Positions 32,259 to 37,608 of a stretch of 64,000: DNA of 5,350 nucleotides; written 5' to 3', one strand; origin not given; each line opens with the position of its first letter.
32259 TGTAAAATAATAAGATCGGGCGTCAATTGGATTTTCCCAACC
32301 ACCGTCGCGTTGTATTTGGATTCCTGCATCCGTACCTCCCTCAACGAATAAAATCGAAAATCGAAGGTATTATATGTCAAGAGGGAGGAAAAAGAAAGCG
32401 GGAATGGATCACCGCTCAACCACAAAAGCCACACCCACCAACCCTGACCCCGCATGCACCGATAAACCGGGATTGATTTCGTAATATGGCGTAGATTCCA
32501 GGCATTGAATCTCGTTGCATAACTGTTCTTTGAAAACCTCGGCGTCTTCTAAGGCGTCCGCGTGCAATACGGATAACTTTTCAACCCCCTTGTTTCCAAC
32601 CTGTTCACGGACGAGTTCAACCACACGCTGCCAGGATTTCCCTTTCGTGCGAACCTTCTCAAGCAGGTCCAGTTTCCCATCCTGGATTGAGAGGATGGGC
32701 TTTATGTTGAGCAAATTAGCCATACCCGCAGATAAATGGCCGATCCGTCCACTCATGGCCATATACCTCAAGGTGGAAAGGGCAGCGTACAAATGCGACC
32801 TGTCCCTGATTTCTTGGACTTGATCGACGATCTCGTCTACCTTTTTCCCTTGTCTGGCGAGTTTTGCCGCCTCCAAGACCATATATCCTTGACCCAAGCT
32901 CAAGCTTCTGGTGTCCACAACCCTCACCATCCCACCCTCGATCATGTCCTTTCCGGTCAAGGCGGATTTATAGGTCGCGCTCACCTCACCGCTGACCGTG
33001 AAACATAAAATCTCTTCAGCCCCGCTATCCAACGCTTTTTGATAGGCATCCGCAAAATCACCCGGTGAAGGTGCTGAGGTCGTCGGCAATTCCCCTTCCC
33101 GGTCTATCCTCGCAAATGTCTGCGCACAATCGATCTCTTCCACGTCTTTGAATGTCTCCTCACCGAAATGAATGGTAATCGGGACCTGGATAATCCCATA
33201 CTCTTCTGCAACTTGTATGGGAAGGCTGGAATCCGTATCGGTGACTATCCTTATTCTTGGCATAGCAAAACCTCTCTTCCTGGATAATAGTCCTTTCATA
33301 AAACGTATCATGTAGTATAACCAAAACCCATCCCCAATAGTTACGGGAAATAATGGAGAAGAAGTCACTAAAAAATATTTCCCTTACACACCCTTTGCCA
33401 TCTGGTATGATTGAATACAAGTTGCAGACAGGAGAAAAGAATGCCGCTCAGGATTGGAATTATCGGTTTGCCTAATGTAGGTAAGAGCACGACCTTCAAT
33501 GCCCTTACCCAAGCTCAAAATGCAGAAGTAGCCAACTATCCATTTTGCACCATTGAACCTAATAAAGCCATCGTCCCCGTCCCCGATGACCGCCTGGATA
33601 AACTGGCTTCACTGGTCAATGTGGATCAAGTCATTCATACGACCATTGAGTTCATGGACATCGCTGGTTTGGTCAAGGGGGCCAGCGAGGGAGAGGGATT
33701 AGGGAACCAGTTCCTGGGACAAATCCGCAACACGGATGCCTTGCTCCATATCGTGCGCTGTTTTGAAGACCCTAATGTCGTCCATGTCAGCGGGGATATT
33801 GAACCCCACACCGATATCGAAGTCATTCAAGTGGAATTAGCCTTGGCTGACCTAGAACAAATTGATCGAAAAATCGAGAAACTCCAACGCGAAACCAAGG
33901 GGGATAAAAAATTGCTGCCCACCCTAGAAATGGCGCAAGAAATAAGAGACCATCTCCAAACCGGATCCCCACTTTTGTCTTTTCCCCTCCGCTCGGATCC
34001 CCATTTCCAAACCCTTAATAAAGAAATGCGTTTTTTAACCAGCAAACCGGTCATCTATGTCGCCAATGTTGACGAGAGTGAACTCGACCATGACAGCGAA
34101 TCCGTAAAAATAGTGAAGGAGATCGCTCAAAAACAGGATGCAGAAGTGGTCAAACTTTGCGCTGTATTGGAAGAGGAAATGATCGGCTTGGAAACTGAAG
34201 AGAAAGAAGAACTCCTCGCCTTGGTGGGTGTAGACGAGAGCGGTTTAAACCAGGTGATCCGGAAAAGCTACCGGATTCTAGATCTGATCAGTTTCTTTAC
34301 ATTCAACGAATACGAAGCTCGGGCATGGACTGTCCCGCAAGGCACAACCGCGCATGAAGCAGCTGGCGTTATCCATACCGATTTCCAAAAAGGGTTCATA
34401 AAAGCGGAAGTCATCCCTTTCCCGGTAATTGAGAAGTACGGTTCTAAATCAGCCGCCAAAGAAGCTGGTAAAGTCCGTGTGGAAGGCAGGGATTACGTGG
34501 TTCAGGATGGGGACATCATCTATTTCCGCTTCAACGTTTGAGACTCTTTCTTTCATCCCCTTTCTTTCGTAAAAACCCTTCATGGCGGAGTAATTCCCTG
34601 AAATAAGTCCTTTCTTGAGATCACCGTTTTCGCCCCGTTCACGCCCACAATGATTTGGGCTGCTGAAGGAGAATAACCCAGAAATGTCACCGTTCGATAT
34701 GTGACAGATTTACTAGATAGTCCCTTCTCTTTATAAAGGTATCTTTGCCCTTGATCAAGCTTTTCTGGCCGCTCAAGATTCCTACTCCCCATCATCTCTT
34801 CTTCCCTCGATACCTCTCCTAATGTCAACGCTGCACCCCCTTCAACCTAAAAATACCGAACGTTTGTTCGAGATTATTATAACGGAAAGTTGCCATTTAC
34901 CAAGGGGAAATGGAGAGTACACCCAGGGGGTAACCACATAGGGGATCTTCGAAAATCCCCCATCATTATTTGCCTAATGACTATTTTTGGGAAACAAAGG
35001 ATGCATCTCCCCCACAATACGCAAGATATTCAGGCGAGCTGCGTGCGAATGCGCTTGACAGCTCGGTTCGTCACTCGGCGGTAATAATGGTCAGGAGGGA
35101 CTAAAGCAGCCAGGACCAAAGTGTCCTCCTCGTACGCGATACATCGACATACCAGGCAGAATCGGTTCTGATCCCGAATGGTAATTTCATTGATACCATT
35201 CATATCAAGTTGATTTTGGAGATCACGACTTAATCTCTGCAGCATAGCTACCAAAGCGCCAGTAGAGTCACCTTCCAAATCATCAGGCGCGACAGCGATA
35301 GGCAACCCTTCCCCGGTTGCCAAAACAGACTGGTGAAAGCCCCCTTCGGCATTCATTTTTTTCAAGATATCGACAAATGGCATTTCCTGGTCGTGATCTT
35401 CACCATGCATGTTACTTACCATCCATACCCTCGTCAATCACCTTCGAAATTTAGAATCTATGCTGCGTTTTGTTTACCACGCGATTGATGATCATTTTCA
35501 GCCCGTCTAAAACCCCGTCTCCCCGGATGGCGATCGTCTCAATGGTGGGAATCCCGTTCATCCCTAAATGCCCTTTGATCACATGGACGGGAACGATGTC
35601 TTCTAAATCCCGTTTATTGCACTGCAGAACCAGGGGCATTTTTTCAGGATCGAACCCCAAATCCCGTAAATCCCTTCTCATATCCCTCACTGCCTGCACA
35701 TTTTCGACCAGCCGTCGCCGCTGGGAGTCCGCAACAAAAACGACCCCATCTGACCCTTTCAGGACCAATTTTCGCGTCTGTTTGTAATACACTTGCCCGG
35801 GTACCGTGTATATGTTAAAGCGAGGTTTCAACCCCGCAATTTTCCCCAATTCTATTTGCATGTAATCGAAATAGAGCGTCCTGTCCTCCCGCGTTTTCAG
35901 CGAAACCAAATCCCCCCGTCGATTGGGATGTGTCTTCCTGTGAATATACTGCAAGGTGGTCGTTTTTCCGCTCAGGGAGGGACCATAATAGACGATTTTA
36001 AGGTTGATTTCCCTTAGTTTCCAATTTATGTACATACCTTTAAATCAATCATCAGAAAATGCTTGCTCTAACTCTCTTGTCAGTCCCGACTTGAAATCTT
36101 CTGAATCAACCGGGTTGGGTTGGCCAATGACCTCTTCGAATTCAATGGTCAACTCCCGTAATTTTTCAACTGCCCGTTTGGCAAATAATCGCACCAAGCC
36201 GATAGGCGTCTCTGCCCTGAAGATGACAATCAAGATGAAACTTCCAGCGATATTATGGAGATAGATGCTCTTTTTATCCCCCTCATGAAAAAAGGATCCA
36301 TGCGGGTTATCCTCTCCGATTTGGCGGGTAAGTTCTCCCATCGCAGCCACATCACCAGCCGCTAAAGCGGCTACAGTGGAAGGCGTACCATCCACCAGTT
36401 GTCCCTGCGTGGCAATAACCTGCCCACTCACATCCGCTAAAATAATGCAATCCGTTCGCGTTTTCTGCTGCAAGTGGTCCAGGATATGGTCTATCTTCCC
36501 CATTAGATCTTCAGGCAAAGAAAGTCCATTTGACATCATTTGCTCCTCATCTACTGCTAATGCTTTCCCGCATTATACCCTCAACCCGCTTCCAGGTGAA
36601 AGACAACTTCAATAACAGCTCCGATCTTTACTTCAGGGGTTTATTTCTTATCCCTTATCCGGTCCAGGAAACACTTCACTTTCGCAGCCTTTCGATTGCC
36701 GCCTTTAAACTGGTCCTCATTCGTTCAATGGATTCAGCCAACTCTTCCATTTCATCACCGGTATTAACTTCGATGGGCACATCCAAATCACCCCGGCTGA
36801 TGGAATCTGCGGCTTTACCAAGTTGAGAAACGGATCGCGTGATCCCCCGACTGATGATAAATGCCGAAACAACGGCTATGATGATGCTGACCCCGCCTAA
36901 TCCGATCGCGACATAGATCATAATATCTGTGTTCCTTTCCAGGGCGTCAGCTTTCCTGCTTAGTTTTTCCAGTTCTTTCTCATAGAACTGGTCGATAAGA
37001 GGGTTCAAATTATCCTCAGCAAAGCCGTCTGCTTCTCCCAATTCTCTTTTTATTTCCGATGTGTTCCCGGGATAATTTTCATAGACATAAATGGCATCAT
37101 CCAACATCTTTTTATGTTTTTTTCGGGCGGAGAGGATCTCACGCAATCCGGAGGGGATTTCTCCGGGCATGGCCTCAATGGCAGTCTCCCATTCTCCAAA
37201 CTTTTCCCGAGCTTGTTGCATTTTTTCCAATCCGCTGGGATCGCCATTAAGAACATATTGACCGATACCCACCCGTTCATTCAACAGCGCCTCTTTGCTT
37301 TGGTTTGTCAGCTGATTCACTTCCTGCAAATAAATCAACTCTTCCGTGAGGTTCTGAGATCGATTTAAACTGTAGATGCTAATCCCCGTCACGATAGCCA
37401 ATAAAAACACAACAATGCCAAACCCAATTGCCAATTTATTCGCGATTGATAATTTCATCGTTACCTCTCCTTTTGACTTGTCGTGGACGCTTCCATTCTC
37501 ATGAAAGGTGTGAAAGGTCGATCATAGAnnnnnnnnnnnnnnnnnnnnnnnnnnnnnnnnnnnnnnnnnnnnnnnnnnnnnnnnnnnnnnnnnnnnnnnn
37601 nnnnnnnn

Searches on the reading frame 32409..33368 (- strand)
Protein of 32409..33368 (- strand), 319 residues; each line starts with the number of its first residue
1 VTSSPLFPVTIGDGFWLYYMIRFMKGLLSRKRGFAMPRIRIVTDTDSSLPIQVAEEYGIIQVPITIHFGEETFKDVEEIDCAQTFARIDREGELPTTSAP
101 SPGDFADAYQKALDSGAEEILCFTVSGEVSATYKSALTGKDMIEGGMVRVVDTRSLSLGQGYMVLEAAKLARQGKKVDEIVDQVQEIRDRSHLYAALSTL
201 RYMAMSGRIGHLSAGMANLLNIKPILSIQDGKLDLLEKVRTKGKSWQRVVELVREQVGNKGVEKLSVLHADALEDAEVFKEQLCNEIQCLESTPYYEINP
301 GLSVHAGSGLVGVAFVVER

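Call 60: search_protein_families(library=pfam, proteins=[window:32409-33368:-], max_evalue=0.00001)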
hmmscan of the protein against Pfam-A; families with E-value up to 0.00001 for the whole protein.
window:32409-33368:- (319 aa): 2 families
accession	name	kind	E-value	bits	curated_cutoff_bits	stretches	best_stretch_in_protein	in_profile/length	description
PF02645.21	DegV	-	4.7e-80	269.3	27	1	39-316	2-278/280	Uncharacterised protein, DegV family COG1307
PF13684.11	FakA-like_C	-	4.4e-06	26.7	23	1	97-290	29-193/216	Fatty acid kinase subunit A-like, C-terminal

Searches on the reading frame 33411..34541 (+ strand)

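Call 60: search_protein_families(library=pfam, proteins=[window:33411-34541:+], max_evalue=0.00001)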
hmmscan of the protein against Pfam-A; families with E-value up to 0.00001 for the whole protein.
window:33411-34541:+ (376 aa): 3 families
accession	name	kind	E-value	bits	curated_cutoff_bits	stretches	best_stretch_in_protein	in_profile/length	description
PF06071.19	YchF-GTPase_C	-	4.4e-36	123.3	27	1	292-375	1-84/84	Protein of unknown function (DUF933)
PF01926.29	MMR_HSR1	-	8.4e-22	77.9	21.9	1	14-124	1-86/113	50S ribosome-binding GTPase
PF02421.24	FeoB_N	-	3.4e-08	33.6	27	1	14-55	2-42/156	Ferrous iron transport protein B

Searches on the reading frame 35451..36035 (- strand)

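Call 60: search_protein_families(library=pfam, proteins=[window:35451-36035:-], max_evalue=0.00001)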
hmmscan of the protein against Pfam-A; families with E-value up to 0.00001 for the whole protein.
window:35451-36035:- (194 aa): 1 family
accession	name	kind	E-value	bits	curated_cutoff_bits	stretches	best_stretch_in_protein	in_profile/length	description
PF00025.27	Arf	-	1.4e-07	31.6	22.3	1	9-185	12-173/174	ADP-ribosylation factor family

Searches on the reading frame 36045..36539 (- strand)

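Call 60: search_protein_families(library=pfam, proteins=[window:36045-36539:-], max_evalue=0.00001)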
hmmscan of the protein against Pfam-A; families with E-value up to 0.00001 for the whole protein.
window:36045-36539:- (164 aa): 1 family
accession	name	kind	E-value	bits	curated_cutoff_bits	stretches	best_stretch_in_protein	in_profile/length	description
PF03259.23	Robl_LC7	-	9.2e-09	35.4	23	1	16-107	2-91/91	Roadblock/LC7 domain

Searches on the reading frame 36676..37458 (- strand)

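Call 60: search_protein_families(library=pfam, proteins=[window:36676-37458:-], max_evalue=0.00001)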
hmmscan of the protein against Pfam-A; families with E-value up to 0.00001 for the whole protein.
window:36676-37458:- (260 aa): 2 families
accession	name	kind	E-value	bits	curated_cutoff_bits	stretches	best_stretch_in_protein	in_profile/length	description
PF00672.30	HAMP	-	1.2e-14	54.8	25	1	202-252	2-52/53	HAMP domain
PF12729.13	4HB_MCP_1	-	1.9e-06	28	27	1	2-82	1-82/181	Four helix bundle sensory module for signal transduction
